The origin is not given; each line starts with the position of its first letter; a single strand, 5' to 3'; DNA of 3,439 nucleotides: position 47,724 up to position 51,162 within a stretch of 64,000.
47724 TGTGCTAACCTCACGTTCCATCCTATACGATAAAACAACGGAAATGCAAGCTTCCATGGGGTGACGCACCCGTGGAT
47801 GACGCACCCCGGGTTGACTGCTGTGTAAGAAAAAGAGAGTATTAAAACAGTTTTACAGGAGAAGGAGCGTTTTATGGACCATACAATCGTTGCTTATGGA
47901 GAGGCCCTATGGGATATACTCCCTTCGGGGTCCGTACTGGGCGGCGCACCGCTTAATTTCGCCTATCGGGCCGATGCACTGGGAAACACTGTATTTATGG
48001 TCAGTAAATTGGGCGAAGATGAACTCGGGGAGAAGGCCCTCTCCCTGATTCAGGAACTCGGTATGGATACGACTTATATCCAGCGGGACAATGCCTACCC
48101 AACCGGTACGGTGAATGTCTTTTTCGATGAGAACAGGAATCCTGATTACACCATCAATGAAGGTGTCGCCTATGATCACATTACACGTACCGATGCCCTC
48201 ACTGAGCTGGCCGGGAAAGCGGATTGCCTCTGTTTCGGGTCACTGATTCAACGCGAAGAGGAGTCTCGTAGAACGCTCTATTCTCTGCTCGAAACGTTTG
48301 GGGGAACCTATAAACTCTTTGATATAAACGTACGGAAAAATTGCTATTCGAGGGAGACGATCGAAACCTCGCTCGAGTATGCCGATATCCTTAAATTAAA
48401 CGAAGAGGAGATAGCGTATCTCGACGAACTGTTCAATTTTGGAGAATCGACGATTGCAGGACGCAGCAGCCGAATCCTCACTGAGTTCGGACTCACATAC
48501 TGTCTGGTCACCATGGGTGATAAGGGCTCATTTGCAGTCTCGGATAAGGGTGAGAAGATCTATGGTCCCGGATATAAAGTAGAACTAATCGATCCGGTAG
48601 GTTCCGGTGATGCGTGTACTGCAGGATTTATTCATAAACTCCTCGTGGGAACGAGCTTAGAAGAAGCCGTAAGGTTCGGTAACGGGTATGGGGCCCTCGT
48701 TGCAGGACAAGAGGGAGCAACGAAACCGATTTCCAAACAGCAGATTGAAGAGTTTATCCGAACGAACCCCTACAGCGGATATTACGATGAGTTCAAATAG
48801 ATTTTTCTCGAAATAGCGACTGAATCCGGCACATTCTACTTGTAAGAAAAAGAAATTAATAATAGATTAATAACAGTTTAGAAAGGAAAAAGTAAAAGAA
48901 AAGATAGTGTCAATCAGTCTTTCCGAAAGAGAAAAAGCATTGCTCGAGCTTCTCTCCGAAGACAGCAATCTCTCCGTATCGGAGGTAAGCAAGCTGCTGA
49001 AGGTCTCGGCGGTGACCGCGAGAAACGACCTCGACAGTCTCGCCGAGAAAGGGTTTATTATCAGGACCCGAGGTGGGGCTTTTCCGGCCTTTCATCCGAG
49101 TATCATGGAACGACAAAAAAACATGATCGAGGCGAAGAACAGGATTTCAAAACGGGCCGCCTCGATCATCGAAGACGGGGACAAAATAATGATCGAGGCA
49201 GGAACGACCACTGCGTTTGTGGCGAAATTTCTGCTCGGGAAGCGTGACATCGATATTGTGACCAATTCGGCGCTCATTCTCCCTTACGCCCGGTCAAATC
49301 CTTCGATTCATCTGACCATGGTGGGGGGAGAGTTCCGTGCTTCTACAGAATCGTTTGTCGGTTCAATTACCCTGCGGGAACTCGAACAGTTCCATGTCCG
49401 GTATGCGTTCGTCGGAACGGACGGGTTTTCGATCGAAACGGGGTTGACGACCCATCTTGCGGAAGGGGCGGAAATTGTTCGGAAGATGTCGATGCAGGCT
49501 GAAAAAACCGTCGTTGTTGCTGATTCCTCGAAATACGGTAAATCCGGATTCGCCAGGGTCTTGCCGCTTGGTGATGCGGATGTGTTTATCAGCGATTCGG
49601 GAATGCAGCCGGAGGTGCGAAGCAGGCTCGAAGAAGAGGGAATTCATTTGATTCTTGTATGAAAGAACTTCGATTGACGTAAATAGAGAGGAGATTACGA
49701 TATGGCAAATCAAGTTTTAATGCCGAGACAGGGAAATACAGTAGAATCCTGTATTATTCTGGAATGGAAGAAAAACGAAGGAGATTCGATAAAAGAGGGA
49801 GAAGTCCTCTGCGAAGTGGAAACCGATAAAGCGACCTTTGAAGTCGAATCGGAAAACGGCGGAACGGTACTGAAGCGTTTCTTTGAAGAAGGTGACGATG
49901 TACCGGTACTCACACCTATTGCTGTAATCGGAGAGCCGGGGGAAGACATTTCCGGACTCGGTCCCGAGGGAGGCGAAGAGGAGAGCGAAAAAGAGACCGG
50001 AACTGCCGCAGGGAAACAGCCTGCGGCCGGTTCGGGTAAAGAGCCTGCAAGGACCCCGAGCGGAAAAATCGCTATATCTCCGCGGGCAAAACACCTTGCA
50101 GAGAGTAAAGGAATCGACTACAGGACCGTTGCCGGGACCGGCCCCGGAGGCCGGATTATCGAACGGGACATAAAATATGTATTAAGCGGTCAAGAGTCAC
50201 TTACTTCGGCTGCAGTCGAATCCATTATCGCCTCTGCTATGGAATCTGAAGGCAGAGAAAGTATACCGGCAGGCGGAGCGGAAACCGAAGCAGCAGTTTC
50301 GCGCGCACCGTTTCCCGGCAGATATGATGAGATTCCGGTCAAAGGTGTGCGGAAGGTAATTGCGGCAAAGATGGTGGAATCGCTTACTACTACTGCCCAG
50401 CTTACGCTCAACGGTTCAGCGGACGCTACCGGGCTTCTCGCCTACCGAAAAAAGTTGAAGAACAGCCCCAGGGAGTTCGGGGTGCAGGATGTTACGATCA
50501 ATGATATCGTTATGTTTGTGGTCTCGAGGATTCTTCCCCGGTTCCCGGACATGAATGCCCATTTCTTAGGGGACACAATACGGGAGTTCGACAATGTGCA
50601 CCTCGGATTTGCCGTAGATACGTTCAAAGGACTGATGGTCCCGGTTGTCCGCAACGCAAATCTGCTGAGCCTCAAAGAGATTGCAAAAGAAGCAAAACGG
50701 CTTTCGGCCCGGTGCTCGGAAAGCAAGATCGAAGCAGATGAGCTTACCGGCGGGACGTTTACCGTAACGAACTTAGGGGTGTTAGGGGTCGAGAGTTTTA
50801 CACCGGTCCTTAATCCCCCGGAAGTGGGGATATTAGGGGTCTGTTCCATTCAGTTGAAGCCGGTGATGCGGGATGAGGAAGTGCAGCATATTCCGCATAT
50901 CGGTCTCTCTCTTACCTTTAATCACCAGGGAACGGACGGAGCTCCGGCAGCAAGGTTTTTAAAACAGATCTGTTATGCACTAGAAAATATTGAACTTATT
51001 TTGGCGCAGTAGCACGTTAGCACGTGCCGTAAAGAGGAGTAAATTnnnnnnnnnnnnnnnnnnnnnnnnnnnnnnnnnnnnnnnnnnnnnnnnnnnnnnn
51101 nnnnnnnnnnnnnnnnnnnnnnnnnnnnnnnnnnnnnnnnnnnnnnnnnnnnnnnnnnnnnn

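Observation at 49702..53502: PDH/acetoin-dehydrogenase-like E2 plus fused E1 alpha-beta (no E3) embedded in a polyol/sugar catabolic island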

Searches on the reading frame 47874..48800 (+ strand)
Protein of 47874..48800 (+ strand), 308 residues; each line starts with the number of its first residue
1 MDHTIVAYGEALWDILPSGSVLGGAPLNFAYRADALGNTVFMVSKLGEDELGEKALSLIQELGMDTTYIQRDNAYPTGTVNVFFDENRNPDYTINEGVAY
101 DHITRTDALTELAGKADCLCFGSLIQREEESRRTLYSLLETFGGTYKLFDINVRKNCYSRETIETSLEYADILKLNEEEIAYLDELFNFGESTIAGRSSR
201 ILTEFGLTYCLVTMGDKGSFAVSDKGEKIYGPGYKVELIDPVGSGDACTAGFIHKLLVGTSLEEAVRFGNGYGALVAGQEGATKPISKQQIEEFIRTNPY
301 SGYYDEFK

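Call 3: search_protein_families(library=pfam, proteins=[window:47874-48800:+])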
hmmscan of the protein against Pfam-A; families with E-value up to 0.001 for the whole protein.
window:47874-48800:+ (308 aa): 1 family
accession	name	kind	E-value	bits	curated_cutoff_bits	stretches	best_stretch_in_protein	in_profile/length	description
PF00294.29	PfkB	-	1.1e-40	140.3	25.8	1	22-287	35-300/302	pfkB family carbohydrate kinase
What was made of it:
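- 47874..48800 (+): PfkB-family sugar kinase (308 aa), first gene of the same-strand run. Pfam PfkB 1e-40 (call 3).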

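Call 4: search_protein_families(library=ncbifam, proteins=[window:47874-48800:+])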
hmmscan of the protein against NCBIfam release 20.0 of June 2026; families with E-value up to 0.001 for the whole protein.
window:47874-48800:+ (308 aa): 24 families
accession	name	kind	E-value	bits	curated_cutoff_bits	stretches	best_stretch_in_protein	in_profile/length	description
TIGR04382.1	myo_inos_iolC_N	equivalog_domain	4.7e-29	101.6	300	1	9-294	20-308/309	5-dehydro-2-deoxygluconokinase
TIGR02152.1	D_ribokin_bact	equivalog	5.3e-28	98.2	299.65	1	21-288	33-292/298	ribokinase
NF006957.1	PRK09434.1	equivalog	6.9e-24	84.9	450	1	5-285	4-295/302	fructokinase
NF049991.1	TagKinase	equivalog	1.7e-22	79.7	420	1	22-298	40-318/321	tagatose kinase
NF040938.1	KDG_KDGal_kin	equivalog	9.8e-20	70.9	400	1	23-296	30-304/305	bifunctional 2-dehydro-3-deoxygluconokinase/2-dehydro-3-deoxygalactonokinase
NF008353.0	PRK11142.1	equivalog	1.1e-19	71.1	341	1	22-296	38-304/307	ribokinase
NF041332.1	KDG_KDGal_kin_Halo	equivalog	2.1e-19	70.2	440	1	22-297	32-312/320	bifunctional 2-dehydro-3-deoxygluconokinase/2-dehydro-3-deoxygalactonokinase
NF053626.1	RibKinHalex1628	equivalog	5.1e-18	65.6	330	1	23-296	38-292/293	ATP-dependent ribose-1-phosphate kinase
TIGR02198.1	rfaE_dom_I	equivalog_domain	3.3e-16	59.3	345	1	169-294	190-313/315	D-glycero-beta-D-manno-heptose-7-phosphate kinase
TIGR03168.1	1-PFK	subfamily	4.2e-15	55.4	216.4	1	170-291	177-295/305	hexose kinase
TIGR03828.1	pfkB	equivalog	6.3e-15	55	292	1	170-285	177-290/305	1-phosphofructokinase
NF007321.0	PRK09813.1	equivalog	7.4e-14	51.8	247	1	22-276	23-254/261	fructoselysine 6-kinase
NF041633.1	trifunc_aldol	exception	9.8e-14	50.7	700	1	223-295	498-570/580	KHG/KDPG aldolase/sugar kinase fusion protein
NF047869.1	myo_kin_aldol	exception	2.2e-12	46.1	600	2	231-284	266-319/586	bifunctional 5-dehydro-2-deoxygluconokinase/5-dehydro-2-deoxyphosphogluconate aldolase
NF041164.1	NucKinThplmales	equivalog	3.4e-12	46.2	450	1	157-271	161-266/295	nucleoside kinase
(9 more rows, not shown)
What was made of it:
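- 47874..48800 (+): No NCBIfam equivalog is reached (call 4).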

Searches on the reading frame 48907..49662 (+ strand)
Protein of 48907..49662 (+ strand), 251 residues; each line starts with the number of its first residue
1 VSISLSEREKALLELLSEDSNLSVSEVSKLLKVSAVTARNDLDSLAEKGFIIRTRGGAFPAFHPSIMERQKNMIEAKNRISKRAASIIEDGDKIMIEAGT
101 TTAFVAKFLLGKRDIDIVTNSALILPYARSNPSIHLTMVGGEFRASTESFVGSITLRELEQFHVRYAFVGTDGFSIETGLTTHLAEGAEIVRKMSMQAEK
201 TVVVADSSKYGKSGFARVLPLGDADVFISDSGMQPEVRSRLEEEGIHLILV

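Call 3: search_protein_families(library=pfam, proteins=[window:48907-49662:+])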
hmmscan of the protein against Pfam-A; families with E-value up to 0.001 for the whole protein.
window:48907-49662:+ (251 aa): 6 families
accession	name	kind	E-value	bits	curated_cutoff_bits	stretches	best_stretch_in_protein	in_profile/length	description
PF00455.28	DeoRC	-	9.4e-47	159.4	31.8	1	74-231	3-160/160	DeoR C terminal sensor domain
PF08220.18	HTH_DeoR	-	4.3e-14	52.4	21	1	8-58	1-51/57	DeoR-like helix-turn-helix domain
PF08279.18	HTH_11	-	6.5e-07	29.6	25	1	8-57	1-51/55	HTH domain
PF01047.28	MarR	-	0.00027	21.2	24.6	0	5-55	1-51/59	MarR family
PF01978.25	TrmB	-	0.00031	21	25.6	1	5-57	6-58/68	Sugar-specific transcriptional regulator TrmB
PF08280.17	HTH_Mga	-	0.00053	20.4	23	1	7-46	5-44/59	M protein trans-acting positive regulator (MGA) HTH domain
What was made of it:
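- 48907..49662 (+): DeoR-family regulator (251 aa) heading the E2-E1 operon. Probably senses a sugar phosphate. HTH_DeoR 4e-14 and DeoRC 9e-47 (call 3).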

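Call 4: search_protein_families(library=ncbifam, proteins=[window:48907-49662:+])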
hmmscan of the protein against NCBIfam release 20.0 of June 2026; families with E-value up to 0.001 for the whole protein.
window:48907-49662:+ (251 aa): 13 families
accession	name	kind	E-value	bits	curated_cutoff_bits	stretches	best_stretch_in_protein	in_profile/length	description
NF040755.1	AgaR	equivalog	1.4e-51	175.1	260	1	5-251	4-256/256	transcriptional repressor AgaR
NF041397.1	TranRegGlpR_Halo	equivalog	2.2e-46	158.5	300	1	7-248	5-249/253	HTH-type transcriptional regulator GlpR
NF007753.1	PRK10434.1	equivalog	3.1e-44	151.4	350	1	5-251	3-253/253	glucitol operon DNA-binding transcriptional repressor SrlR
NF007316.0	PRK09802.1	equivalog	9.5e-44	149.6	351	1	5-251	15-267/269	DeoR family transcriptional regulator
NF040887.2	trans_reg_YciT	exception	1.9e-37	129.2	450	1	7-249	3-244/246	DNA-binding transcriptional regulator YciT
NF040890.1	trans_reg_YgbI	equivalog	3e-33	115.4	400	1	6-250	4-251/253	DNA-binding transcriptional repressor YgbI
NF010034.0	PRK13509.1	equivalog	1.9e-29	102.8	244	1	7-251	5-251/251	HTH-type transcriptional regulator UlaR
NF008154.0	PRK10906.1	equivalog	5.4e-28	98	331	1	7-249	5-250/252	DeoR/GlpR family transcriptional regulator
NF007961.0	PRK10681.1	equivalog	5.3e-23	81.7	244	1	6-248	6-250/252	DNA-binding transcriptional repressor DeoR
NF007720.0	PRK10411.1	equivalog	1.7e-16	60.2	259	1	7-231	4-233/243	L-fucose operon activator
NF053606.1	Sta1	subfamily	4e-05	23.6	80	1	5-56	18-69/100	Sta1 family transcriptional regulator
NF040939.2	trans_reg_lrs14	equivalog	6e-05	23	90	1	5-56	19-71/103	Lrs14 family HTH-type transcriptional regulator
NF040820.1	trans_reg_LrpA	equivalog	0.00031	20.6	250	1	5-51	2-48/141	HTH-type transcriptional regulator LrpA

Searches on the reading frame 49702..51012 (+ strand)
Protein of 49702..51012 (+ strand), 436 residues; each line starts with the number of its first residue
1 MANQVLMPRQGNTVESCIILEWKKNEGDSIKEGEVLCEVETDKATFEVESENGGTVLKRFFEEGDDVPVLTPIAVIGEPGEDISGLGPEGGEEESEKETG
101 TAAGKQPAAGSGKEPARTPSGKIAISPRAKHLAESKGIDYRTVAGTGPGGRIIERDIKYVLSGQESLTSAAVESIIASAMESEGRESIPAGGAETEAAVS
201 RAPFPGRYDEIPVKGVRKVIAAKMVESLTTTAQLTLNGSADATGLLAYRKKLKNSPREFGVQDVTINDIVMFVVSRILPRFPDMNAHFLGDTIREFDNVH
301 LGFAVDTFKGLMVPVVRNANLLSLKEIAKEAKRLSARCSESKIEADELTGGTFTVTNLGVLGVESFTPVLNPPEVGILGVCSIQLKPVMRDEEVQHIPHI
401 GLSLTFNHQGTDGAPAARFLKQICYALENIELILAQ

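Call 3: search_protein_families(library=pfam, proteins=[window:49702-51012:+])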
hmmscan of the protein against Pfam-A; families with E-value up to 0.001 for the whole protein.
window:49702-51012:+ (436 aa): 3 families
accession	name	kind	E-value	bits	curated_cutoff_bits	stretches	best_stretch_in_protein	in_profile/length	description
PF00198.28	2-oxoacid_dh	-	4.7e-67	226.3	23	1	207-434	3-231/232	2-oxoacid dehydrogenases acyltransferase (catalytic domain)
PF00364.28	Biotin_lipoyl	-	3e-17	62.7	22.1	1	4-76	2-73/73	Biotin-requiring enzyme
PF02817.22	E3_binding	-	7.1e-13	49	23.7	1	124-157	2-35/36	e3 binding domain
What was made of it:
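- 49702..51012 (+): E2 dihydrolipoyl acyltransferase (436 aa): lipoyl domain, E3/E1-binding domain and catalytic domain. Pfam (call 3).
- Checked: E2, 49702-51012 (+), 436 aa: Biotin_lipoyl 3e-17, E3_binding 7e-13, 2-oxoacid_dh 4.7e-67 (call 3).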

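Call 4: search_protein_families(library=ncbifam, proteins=[window:49702-51012:+])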
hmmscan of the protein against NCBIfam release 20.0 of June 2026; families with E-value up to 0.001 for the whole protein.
window:49702-51012:+ (436 aa): 12 families
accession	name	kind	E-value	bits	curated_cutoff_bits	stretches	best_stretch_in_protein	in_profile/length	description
TIGR01349.1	PDHac_trf_mito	equivalog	3.1e-84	283.6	445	1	5-429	2-431/437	pyruvate dehydrogenase complex dihydrolipoamide acetyltransferase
NF008814.0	PRK11854.1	equivalog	1.7e-77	261.3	722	1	3-431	208-633/637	pyruvate dehydrogenase complex dihydrolipoyllysine-residue acetyltransferase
TIGR02927.1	SucB_Actino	equivalog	1.1e-72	245.7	423.45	2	92-429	236-570/579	2-oxoglutarate dehydrogenase, E2 component, dihydrolipoamide succinyltransferase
NF004309.0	PRK05704.1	equivalog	1.4e-66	225.6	449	1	2-433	2-404/408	2-oxoglutarate dehydrogenase complex dihydrolipoyllysine-residue succinyltransferase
TIGR01348.1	PDHac_trf_long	equivalog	3.1e-64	217.5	552.1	1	4-434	157-586/587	dihydrolipoyllysine-residue acetyltransferase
TIGR01347.1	sucB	equivalog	9.1e-64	216.1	378.65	1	5-434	3-401/404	dihydrolipoyllysine-residue succinyltransferase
NF011416.0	PRK14843.1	equivalog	1e-53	182.5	429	1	122-429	48-341/347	dihydrolipoamide acetyltransferase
NF008815.0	PRK11857.1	equivalog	1.3e-44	152.9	378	1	122-432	3-304/308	dihydrolipoamide acetyltransferase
NF011457.0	PRK14875.1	equivalog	4.2e-22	78.6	307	1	2-168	3-133/372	acetoin dehydrogenase dihydrolipoyllysine-residue acetyltransferase subunit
NF008854.0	PRK11892.1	equivalog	1.7e-19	69.8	454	1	1-116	1-117/464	pyruvate dehydrogenase complex E1 component subunit beta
NF008907.0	PRK12270.1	equivalog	3.4e-16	58.2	878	1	193-427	113-361/1241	multifunctional oxoglutarate decarboxylase/oxoglutarate dehydrogenase thiamine pyrophosphate-binding subunit/dihydrolipoyllysine-residue suc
NF006761.0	PRK09282.1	domain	0.00046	18.8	402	1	19-75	532-588/591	pyruvate carboxylase subunit B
